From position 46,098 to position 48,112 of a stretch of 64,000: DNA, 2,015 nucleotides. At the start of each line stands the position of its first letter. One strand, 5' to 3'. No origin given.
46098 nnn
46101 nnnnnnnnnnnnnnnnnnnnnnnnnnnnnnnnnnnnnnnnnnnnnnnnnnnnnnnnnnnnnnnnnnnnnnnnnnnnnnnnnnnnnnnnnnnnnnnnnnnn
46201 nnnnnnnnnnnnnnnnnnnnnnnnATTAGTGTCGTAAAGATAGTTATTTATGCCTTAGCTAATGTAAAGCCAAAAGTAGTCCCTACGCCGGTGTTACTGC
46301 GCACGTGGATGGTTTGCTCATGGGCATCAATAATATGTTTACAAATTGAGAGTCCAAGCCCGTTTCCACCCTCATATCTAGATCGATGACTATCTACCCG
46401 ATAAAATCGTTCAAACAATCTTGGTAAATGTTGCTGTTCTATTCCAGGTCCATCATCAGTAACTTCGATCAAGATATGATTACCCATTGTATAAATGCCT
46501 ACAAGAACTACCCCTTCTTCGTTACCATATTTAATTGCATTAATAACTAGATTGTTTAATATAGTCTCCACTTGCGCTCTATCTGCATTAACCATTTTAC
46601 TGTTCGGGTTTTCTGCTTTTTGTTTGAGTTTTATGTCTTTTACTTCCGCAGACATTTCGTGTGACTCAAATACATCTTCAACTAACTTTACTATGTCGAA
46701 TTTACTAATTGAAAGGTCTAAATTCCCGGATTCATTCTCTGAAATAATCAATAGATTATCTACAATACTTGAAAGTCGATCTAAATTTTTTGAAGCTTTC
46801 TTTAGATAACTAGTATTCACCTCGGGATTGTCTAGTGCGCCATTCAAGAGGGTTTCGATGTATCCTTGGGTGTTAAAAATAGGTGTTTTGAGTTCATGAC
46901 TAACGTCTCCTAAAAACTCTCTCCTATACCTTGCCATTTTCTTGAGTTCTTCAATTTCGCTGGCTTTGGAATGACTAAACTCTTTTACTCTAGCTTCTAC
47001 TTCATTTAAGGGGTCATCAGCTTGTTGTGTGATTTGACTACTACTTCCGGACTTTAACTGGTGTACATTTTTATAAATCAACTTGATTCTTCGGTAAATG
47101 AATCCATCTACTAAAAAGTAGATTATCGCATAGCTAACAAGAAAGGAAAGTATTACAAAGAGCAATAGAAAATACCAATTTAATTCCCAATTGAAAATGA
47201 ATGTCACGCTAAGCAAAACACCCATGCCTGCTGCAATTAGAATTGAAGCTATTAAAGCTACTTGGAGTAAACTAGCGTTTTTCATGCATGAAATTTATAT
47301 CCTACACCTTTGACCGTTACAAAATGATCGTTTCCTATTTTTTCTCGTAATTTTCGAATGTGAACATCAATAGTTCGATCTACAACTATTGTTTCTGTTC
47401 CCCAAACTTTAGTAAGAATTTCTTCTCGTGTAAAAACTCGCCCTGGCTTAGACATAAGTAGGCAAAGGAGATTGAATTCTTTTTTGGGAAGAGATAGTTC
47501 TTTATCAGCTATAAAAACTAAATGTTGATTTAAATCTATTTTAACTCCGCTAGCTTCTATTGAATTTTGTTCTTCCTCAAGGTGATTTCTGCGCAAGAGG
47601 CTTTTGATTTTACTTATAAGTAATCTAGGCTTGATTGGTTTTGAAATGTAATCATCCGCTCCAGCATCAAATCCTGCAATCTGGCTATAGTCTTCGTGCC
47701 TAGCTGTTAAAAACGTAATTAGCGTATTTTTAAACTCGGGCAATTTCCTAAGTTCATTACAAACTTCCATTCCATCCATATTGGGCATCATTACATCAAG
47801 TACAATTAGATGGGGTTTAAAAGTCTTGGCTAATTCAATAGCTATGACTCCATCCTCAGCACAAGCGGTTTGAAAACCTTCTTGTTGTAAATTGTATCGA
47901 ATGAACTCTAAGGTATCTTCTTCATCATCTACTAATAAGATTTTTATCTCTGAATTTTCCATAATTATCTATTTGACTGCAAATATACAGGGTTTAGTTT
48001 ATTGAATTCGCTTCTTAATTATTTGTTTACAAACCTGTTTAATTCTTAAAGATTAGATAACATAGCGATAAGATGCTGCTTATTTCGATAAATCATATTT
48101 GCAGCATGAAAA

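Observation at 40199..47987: Co-directional response regulator -> histidine kinase -> secreted 681-aa unknown -> 1275-aa T9SS cargo block ending in one strong terminator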

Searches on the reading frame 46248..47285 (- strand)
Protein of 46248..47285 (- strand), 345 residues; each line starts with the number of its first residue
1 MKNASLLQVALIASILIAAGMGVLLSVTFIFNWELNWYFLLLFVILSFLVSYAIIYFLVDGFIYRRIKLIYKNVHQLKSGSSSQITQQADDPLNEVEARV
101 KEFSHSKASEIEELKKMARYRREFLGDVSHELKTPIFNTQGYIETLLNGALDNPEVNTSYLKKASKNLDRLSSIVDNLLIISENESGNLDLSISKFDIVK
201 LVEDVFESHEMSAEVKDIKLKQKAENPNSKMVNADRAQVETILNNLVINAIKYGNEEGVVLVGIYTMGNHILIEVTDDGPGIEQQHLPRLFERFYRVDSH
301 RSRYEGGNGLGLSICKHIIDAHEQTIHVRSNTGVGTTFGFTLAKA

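Call 7: search_protein_families(library=pfam, proteins=[window:46248-47285:-], max_evalue=0.01)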
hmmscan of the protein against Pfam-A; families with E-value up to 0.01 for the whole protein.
window:46248-47285:- (345 aa): 3 families
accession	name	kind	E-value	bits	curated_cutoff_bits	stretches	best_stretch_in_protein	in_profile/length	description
PF02518.31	HATPase_c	-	1.1e-27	97.1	26.4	1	235-343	2-108/111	Histidine kinase-, DNA gyrase B-, and HSP90-like ATPase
PF00512.31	HisKA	-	1.5e-13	51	26.9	1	121-187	2-66/66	His Kinase A (phospho-acceptor) domain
PF13581.12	HATPase_c_2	-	7.8e-06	26.4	27.4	1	234-323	27-113/127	Histidine kinase-like ATPase domain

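Call 8: search_protein_families(library=ncbifam, proteins=[window:46248-47285:-], max_evalue=0.01)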
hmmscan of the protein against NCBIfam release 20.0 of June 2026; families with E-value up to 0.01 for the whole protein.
window:46248-47285:- (345 aa): 88 families (the best 25 are shown)
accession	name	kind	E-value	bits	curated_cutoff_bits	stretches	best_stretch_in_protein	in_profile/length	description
NF046044.1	PnpS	equivalog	7.4e-72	242.5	400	1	109-342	158-389/390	two-component system histidine kinase PnpS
TIGR02966.1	phoR_proteo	equivalog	6.3e-66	222.7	334.2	1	109-341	102-332/333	phosphate regulon sensor histidine kinase PhoR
NF033092.0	HK_WalK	equivalog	2.5e-62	211.3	725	1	110-343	361-593/594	cell wall metabolism sensor histidine kinase WalK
NF047874.1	MASE3_PAS_HK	subfamily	1.3e-51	176.2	560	1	107-342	384-623/655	MASE3 domain-containing sensor histidine kinase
NF041735.1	hist_kin_RppB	equivalog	2e-49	168.6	400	1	121-342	216-437/438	two-component system sensor histidine kinase RppB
NF040691.1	MtrAB_MtrB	equivalog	1.8e-47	162.5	450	1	42-344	191-492/507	MtrAB system histidine kinase MtrB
NF008235.0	PRK11006.1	equivalog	2.3e-46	158.5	390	1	95-344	174-423/431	phosphate regulon sensor histidine kinase PhoR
NF012163.2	BaeS_SmeS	equivalog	4e-46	157.9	500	1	40-329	166-443/457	sensor histidine kinase efflux regulator BaeS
NF033093.1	HK_VicK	exception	4.2e-45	154.2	680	1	112-342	200-433/448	cell wall metabolism sensor histidine kinase VicK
TIGR01386.1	cztS_silS_copS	subfamily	6.6e-45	153.9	292.55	1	43-342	169-456/457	heavy metal sensor histidine kinase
NF053855.1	HisKinPhoRBctds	equivalog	9.4e-44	149.8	500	1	111-344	351-583/583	two-component system sensor histidine kinase PhoR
NF007837.0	PRK10549.1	equivalog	1.1e-43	149.7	603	1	42-332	168-446/466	envelope stress sensor histidine kinase BaeS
NF045911.1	TCSHisKinNblS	equivalog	5.4e-42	143.9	1000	1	119-343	386-619/621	two-component system sensor histidine kinase NblS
TIGR02956.1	TMAO_torS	equivalog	1.5e-40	139.2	676.5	1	84-343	428-681/967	TMAO reductase system sensor histidine kinase/response regulator TorS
NF033091.0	HK_VanS_ACDEFG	equivalog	7.2e-40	136.9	400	1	48-333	4-284/293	vancomycin resistance histidine kinase VanS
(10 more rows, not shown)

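Call 53: search_protein_families(library=pfam, proteins=[window:46248-47285:-], max_evalue=5)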
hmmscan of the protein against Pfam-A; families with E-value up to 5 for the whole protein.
window:46248-47285:- (345 aa): 6 families
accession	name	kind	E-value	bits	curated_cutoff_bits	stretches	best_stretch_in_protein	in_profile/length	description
PF02518.31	HATPase_c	-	1.1e-27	97.1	26.4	1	235-343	2-108/111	Histidine kinase-, DNA gyrase B-, and HSP90-like ATPase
PF00512.31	HisKA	-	1.5e-13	51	26.9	1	121-187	2-66/66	His Kinase A (phospho-acceptor) domain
PF13581.12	HATPase_c_2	-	7.8e-06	26.4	27.4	1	234-323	27-113/127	Histidine kinase-like ATPase domain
PF06703.16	SPC25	-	0.069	13.3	24.3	1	7-113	26-129/159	Microsomal signal peptidase 25 kDa subunit (SPC25)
PF17950.7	SpmSyn_N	-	0.23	12.1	25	1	78-118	54-94/96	S-adenosylmethionine decarboxylase N -terminal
PF13829.11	DUF4191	-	1.8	8.3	30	0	229-260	135-166/219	Domain of unknown function (DUF4191)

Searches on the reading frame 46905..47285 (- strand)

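Call 53: search_protein_families(library=pfam, proteins=[window:46905-47285:-], max_evalue=5)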
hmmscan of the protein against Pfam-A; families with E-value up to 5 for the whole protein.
window:46905-47285:- (127 aa): 5 families
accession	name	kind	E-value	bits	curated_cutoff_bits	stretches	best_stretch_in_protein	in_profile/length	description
PF08395.17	7tm_7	-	0.00016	21.5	26.6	1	12-112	130-216/370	7tm Chemosensory receptor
PF06703.16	SPC25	-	0.012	15.8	24.3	1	6-113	25-129/159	Microsomal signal peptidase 25 kDa subunit (SPC25)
PF17950.7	SpmSyn_N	-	0.16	12.6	25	1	77-118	53-94/96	S-adenosylmethionine decarboxylase N -terminal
PF05434.16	Tmemb_9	-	0.18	12.1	28.6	1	40-91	55-107/145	TMEM9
PF00335.26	Tetraspanin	-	3.6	7.6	32.1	0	16-82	57-131/225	Tetraspanin family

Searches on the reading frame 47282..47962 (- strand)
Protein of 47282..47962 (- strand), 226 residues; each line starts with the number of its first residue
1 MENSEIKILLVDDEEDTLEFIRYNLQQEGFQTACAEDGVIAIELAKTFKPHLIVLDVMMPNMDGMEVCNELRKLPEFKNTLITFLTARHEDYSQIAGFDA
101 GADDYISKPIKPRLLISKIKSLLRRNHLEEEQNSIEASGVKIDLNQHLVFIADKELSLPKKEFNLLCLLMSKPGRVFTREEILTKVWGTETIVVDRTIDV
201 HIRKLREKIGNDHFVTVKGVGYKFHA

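Call 7: search_protein_families(library=pfam, proteins=[window:47282-47962:-], max_evalue=0.01)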
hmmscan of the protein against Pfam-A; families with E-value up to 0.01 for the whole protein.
window:47282-47962:- (226 aa): 3 families
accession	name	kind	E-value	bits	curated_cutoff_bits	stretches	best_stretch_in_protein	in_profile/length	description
PF00072.30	Response_reg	-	7.7e-28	97.3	30.2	1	8-119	1-110/111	Response regulator receiver domain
PF00486.34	Trans_reg_C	-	2.3e-24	85.7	26.2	1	154-224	2-77/77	Transcriptional regulatory protein, C terminal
PF23198.2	PDE8A_N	-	0.0015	18.9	29.6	1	4-89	8-95/147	PDE8A-like, N-terminal domain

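Call 8: search_protein_families(library=ncbifam, proteins=[window:47282-47962:-], max_evalue=0.01)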
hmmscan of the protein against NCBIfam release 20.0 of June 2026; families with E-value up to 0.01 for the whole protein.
window:47282-47962:- (226 aa): 99 families (the best 25 are shown)
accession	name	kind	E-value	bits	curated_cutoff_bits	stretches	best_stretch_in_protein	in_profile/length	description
NF053854.1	RespRegPhoBBctds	equivalog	1.1e-63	214.7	270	1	8-224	1-224/225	two-component system response regulator PhoB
TIGR02154.1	PhoB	equivalog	1.1e-63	214.6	296.2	1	7-224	4-225/226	phosphate regulon transcriptional regulator PhoB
NF040689.1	MtrAB_MtrA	equivalog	1.5e-56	191.1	300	1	8-223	1-217/219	MtrAB system response regulator MtrA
NF040534.1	resp_reg_YycF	equivalog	1.4e-52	178.3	340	1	7-223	2-226/231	response regulator YycF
NF045944.1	ResRegRpaBCyano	equivalog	1.2e-51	175.3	330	1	9-224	1-227/229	response regulator transcription factor RpaB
NF008296.0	PRK11083.1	equivalog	1.5e-50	171.7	273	1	6-224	4-225/228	two-component system response regulator CreB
NF041733.1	resp_reg_CseB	equivalog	3.1e-48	164.1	350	1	7-225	2-227/228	two-component system response regulator CseB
NF007546.0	PRK10161.1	equivalog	4e-48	164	471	1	7-225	4-226/229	phosphate response regulator transcription factor PhoB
NF033120.0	vanR_FM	exception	2.4e-47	161.5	460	1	5-225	3-230/231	vancomycin resistance response regulator transcription factor, VanR-F/VanR-M family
NF033117.2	vanR_ACDEGLN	exception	2.5e-46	158.1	350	1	8-223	1-224/226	VanR-ABDEGLN family response regulator transcription factor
NF007982.1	PRK10710.1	equivalog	4.6e-46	157.3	380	1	4-225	6-228/235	envelope stress response regulator BaeR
TIGR01387.1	cztR_silR_copR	subfamily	2.1e-45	155.1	279.2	1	8-223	1-217/218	heavy metal response regulator transcription factor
NF041209.1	resp_regPieR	equivalog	8.5e-43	146.6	450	1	6-225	1-228/231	two component system response regulator PieR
NF007928.2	PRK10643.1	equivalog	5.8e-40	137.2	330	1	6-223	1-215/216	two-component system response regulator PmrA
NF007005.1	PRK09468.1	equivalog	1.3e-39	136.1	331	1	5-224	3-231/237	osmolarity response regulator transcription factor OmpR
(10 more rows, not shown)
